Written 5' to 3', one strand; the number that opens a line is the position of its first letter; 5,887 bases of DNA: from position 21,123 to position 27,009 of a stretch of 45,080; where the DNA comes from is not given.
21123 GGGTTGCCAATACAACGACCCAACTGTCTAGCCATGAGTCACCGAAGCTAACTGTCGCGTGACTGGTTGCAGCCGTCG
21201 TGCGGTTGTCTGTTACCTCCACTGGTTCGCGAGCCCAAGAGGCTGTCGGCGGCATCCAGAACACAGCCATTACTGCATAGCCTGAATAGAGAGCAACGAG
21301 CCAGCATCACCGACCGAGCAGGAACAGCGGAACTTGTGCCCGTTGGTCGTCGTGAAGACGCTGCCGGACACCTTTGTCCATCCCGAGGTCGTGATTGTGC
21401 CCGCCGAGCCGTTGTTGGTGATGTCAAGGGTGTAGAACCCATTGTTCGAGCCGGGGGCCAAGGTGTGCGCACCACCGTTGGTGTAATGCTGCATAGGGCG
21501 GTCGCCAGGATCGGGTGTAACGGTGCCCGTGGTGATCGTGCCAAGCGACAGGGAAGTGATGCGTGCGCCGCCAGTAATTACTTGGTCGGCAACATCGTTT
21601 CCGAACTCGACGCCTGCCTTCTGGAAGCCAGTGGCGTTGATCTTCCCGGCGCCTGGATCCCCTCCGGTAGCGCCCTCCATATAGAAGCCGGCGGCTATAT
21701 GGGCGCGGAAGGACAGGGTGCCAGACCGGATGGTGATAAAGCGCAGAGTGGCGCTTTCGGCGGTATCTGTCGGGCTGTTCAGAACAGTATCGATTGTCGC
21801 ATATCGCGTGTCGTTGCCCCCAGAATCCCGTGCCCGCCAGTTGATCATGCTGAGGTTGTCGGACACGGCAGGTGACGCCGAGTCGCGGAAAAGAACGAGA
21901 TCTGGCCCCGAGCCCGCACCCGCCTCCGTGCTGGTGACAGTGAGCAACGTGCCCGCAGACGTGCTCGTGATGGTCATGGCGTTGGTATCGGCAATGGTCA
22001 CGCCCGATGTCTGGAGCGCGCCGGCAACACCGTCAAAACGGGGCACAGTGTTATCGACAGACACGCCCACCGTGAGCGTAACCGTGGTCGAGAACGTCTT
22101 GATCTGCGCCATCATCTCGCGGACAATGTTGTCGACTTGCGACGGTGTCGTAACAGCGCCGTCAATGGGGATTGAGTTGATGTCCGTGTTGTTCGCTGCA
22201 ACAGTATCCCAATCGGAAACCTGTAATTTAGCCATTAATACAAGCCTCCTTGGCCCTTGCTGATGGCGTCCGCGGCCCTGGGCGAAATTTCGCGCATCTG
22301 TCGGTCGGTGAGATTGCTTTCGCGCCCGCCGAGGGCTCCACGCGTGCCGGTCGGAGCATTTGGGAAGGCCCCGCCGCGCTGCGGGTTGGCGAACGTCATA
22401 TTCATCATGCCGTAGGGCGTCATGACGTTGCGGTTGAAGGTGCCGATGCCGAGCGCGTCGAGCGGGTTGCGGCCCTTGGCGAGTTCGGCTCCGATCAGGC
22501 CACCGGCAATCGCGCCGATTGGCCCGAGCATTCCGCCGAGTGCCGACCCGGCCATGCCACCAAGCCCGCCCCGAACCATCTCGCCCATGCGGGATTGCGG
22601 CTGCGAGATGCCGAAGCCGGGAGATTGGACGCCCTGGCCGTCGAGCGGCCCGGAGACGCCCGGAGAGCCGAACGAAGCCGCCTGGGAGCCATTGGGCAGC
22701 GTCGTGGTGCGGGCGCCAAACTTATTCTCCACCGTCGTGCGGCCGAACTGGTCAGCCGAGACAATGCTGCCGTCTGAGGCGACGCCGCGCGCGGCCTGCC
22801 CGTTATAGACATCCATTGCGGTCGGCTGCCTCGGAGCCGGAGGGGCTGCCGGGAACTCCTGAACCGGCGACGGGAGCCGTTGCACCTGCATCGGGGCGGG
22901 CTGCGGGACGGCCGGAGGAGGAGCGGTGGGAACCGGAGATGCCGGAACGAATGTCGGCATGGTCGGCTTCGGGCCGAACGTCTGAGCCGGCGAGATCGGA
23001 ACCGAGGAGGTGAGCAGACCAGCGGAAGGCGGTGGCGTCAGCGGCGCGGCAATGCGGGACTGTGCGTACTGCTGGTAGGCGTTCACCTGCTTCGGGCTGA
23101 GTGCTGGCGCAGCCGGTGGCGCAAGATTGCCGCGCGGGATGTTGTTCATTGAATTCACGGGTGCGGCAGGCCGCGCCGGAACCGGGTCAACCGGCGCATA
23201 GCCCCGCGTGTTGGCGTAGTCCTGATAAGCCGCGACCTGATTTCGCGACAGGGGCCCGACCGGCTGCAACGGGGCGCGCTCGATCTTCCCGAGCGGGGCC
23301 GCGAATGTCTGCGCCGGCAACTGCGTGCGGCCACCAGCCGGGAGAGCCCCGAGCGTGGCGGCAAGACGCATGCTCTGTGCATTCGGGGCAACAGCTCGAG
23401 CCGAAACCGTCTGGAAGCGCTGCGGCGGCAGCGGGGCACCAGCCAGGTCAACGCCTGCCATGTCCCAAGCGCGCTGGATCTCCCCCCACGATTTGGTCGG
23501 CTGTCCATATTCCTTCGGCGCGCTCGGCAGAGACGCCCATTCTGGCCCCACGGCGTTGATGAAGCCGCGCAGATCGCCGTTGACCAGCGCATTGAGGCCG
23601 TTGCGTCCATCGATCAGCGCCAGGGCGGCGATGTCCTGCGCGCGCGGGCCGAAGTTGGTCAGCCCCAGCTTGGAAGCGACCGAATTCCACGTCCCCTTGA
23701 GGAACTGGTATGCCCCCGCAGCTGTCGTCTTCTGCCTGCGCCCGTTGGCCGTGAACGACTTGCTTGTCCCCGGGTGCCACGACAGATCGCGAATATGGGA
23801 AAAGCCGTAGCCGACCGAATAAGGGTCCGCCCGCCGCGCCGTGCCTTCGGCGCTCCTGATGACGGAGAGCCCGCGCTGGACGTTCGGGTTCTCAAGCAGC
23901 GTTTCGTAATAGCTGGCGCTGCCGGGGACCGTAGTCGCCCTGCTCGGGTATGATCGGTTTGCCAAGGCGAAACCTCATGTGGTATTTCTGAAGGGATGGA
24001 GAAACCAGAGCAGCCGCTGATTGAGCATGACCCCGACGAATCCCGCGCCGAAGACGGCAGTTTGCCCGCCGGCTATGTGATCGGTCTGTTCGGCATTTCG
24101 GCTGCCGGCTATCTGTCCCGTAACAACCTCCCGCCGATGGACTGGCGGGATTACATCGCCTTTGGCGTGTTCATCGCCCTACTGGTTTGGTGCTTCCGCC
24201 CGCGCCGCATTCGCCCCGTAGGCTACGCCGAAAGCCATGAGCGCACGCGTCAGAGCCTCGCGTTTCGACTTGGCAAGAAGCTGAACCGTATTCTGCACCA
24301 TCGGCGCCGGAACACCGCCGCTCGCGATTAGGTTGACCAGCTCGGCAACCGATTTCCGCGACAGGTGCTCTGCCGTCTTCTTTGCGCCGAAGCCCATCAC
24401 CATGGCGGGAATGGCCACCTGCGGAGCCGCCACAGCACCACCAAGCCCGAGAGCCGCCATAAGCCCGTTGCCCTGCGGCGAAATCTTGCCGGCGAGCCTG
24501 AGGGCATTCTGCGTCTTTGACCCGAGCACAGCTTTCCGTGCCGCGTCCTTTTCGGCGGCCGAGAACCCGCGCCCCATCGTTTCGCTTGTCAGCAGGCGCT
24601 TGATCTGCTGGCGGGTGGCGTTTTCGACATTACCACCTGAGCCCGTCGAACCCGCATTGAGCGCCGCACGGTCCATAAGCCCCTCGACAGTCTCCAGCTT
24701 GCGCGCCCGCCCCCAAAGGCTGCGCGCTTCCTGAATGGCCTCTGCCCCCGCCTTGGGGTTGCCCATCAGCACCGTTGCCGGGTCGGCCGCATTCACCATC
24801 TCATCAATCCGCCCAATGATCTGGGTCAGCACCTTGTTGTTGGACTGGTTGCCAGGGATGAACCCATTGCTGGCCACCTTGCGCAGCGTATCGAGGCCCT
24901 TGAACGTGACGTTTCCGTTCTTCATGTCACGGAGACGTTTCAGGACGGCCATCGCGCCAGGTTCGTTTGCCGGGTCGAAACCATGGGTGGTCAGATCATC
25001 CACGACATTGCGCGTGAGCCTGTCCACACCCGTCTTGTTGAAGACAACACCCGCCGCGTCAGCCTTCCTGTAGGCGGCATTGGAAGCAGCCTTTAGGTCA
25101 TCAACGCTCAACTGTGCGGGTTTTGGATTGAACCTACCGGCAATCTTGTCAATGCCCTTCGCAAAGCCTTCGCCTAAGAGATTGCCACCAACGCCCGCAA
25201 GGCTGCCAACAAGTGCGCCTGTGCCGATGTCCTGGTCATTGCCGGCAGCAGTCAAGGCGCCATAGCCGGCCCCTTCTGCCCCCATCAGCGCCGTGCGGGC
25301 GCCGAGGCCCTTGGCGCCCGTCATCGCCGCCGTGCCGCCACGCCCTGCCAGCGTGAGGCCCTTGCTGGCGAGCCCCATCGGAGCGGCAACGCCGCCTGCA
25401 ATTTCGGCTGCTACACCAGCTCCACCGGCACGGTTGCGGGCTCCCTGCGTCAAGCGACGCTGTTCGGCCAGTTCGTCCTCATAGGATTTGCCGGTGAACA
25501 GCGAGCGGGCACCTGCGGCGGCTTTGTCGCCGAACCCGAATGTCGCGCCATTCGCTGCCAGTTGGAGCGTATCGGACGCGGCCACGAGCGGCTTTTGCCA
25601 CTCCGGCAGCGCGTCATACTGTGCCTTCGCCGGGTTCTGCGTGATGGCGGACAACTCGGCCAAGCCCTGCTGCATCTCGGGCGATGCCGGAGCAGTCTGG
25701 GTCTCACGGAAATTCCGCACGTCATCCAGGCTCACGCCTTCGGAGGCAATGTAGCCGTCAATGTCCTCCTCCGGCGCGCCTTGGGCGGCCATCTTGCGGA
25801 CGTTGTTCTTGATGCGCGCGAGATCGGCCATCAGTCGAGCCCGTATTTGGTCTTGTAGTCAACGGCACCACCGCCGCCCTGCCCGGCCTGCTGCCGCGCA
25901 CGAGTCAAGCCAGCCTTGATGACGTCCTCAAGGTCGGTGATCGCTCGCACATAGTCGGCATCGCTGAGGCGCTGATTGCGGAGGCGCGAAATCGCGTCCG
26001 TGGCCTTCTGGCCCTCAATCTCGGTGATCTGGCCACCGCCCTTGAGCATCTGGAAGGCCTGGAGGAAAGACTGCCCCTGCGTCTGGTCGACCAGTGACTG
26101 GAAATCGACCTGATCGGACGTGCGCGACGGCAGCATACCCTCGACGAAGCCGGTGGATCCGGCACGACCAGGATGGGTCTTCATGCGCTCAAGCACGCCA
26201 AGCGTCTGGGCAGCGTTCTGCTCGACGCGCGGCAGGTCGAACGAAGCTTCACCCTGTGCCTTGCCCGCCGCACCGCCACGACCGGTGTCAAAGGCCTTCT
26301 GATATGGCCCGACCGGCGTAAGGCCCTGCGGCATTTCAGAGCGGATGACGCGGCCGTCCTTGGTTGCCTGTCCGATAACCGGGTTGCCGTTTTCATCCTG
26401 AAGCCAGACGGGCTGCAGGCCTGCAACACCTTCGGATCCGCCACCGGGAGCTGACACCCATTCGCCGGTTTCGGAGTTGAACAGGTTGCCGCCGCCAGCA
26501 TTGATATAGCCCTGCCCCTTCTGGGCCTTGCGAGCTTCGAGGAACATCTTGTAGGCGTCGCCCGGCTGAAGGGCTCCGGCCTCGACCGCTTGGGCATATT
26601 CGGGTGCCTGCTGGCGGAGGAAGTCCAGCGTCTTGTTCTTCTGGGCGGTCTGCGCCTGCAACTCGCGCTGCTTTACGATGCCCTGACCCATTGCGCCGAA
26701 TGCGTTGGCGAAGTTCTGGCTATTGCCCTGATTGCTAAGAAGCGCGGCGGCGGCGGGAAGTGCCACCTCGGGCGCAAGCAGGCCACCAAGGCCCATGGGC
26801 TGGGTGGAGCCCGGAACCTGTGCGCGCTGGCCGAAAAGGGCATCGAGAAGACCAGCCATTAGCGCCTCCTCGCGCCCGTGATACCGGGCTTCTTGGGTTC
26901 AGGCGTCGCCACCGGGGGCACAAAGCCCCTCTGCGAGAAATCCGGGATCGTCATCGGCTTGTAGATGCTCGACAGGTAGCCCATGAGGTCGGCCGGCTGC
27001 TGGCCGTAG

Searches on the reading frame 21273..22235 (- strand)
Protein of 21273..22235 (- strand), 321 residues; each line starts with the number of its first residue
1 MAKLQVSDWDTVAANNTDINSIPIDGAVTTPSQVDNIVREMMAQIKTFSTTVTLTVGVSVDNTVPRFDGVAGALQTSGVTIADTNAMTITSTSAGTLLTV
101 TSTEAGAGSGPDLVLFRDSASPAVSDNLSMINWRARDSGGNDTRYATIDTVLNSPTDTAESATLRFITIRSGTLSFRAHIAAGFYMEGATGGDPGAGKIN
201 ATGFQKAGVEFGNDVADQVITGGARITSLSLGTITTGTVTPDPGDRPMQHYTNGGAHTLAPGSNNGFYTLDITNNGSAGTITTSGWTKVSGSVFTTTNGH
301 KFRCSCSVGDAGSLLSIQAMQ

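Call 7: search_protein_families(library=pfam, proteins=[window:21273-22235:-], max_evalue=0.1)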
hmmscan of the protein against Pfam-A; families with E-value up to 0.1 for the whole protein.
window:21273-22235:- (321 aa): 0 families

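Call 8: search_protein_families(library=phrogs, proteins=[window:21273-22235:-], max_evalue=0.1)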
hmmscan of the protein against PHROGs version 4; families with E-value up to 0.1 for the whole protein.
window:21273-22235:- (321 aa): 0 families

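Call 13: search_protein_families(library=ncbifam, proteins=[window:21273-22235:-], max_evalue=1)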
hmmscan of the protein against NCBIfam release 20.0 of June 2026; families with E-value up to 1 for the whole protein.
window:21273-22235:- (321 aa): 0 families

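Call 88: find_related_loci(query=window:21273-22235:-, collection=viral_contigs, flank=5000)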
Query window:21273-22235:- (321 aa) in viral_contigs; peptide patterns used: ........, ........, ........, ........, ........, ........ (x = any residue, [..] = any of these).
18 stretches matched a pattern; 15 encode a relative of the query (tblastn E <= 1e-3); 14 distinct loci.
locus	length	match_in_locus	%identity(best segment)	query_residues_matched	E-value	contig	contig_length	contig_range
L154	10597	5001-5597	92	1-202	1e-118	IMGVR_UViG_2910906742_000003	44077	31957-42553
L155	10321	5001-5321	86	215-321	3e-57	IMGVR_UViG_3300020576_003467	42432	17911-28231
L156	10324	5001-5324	73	214-321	3e-51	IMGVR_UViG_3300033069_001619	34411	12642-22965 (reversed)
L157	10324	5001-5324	72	214-321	1e-46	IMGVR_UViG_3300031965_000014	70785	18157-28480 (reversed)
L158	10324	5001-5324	71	214-321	1e-46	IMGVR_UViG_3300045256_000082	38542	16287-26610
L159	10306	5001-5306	71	220-321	6e-40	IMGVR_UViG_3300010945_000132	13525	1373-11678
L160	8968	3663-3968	71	220-321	6e-40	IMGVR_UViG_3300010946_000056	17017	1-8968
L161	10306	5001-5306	69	220-321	1e-36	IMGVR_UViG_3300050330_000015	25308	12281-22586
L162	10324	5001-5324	58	214-321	2e-35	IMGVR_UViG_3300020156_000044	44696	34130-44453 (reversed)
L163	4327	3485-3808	58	214-321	1e-35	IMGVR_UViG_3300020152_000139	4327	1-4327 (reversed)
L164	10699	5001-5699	52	61-321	4e-23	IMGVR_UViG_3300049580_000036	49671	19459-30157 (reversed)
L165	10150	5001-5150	56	1-51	7e-10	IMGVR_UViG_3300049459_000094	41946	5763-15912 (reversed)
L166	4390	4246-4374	52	5-48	5e-6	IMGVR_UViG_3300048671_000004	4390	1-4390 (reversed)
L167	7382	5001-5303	32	5-104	1e-5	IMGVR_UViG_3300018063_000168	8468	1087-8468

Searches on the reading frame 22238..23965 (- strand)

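Call 7: search_protein_families(library=pfam, proteins=[window:22238-23965:-], max_evalue=0.1)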
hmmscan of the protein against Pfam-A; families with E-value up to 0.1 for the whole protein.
window:22238-23965:- (576 aa): 0 families

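Call 8: search_protein_families(library=phrogs, proteins=[window:22238-23965:-], max_evalue=0.1)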
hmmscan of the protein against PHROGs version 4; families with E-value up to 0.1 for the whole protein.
window:22238-23965:- (576 aa): 5 families
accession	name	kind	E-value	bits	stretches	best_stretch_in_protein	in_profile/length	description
phrog_17230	-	tail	1.1e-31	111.2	1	21-169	364-512/580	tail fiber protein/ lysozyme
phrog_90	-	lysis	6.9e-30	104.5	1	14-176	641-810/1168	endolysin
phrog_17029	-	unknown function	1.9e-11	45.1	1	72-171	64-161/241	-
phrog_28672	-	other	4.6e-11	43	1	22-153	9-139/397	metallo-endopeptidase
phrog_6922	-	unknown function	0.009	15.7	1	462-495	337-370/768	-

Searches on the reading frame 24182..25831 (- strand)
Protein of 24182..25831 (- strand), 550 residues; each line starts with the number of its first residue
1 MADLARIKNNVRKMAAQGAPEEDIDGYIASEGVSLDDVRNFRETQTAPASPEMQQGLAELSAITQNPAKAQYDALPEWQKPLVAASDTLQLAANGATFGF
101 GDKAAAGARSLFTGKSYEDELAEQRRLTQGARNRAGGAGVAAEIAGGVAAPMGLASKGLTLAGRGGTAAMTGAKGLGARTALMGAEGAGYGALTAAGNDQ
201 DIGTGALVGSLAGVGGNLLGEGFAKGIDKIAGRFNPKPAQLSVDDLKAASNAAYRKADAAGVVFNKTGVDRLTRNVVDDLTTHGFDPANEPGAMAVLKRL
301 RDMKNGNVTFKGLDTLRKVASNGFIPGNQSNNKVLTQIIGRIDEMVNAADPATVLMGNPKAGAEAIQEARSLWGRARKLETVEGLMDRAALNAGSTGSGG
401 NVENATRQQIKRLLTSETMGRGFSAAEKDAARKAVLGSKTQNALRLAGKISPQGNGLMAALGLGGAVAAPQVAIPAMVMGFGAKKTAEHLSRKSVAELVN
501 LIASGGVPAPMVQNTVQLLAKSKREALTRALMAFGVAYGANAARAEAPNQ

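Call 52: search_protein_families(library=phrogs, proteins=[window:24182-25831:-], max_evalue=0.001)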
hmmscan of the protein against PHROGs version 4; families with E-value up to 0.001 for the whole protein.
window:24182-25831:- (550 aa): 3 families
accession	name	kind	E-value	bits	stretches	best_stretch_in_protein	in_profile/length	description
phrog_37988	-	unknown function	1.5e-37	130.4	1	48-340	542-846/920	-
phrog_21712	-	head and packaging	7.8e-22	78.8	1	165-541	125-496/500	major head protein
phrog_5880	-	unknown function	6.7e-08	32.6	1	62-244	24-216/661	-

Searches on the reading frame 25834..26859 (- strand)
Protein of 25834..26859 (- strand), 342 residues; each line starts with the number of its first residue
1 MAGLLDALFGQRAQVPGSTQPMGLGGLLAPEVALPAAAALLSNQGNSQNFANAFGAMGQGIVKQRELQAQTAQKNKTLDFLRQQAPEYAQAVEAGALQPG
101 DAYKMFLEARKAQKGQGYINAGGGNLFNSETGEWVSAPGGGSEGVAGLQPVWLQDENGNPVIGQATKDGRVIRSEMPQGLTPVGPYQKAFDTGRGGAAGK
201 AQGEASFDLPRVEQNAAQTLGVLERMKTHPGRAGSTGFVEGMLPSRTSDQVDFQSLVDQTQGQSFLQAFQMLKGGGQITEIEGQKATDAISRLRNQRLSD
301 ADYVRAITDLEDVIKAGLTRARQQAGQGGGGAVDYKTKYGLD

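Call 52: search_protein_families(library=phrogs, proteins=[window:25834-26859:-], max_evalue=0.001)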
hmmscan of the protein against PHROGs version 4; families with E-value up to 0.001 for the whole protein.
window:25834-26859:- (342 aa): 1 family
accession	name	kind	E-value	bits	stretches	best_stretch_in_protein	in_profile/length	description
phrog_2534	-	other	2.9e-11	44.1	1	216-318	300-401/435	released from the phage upon host infection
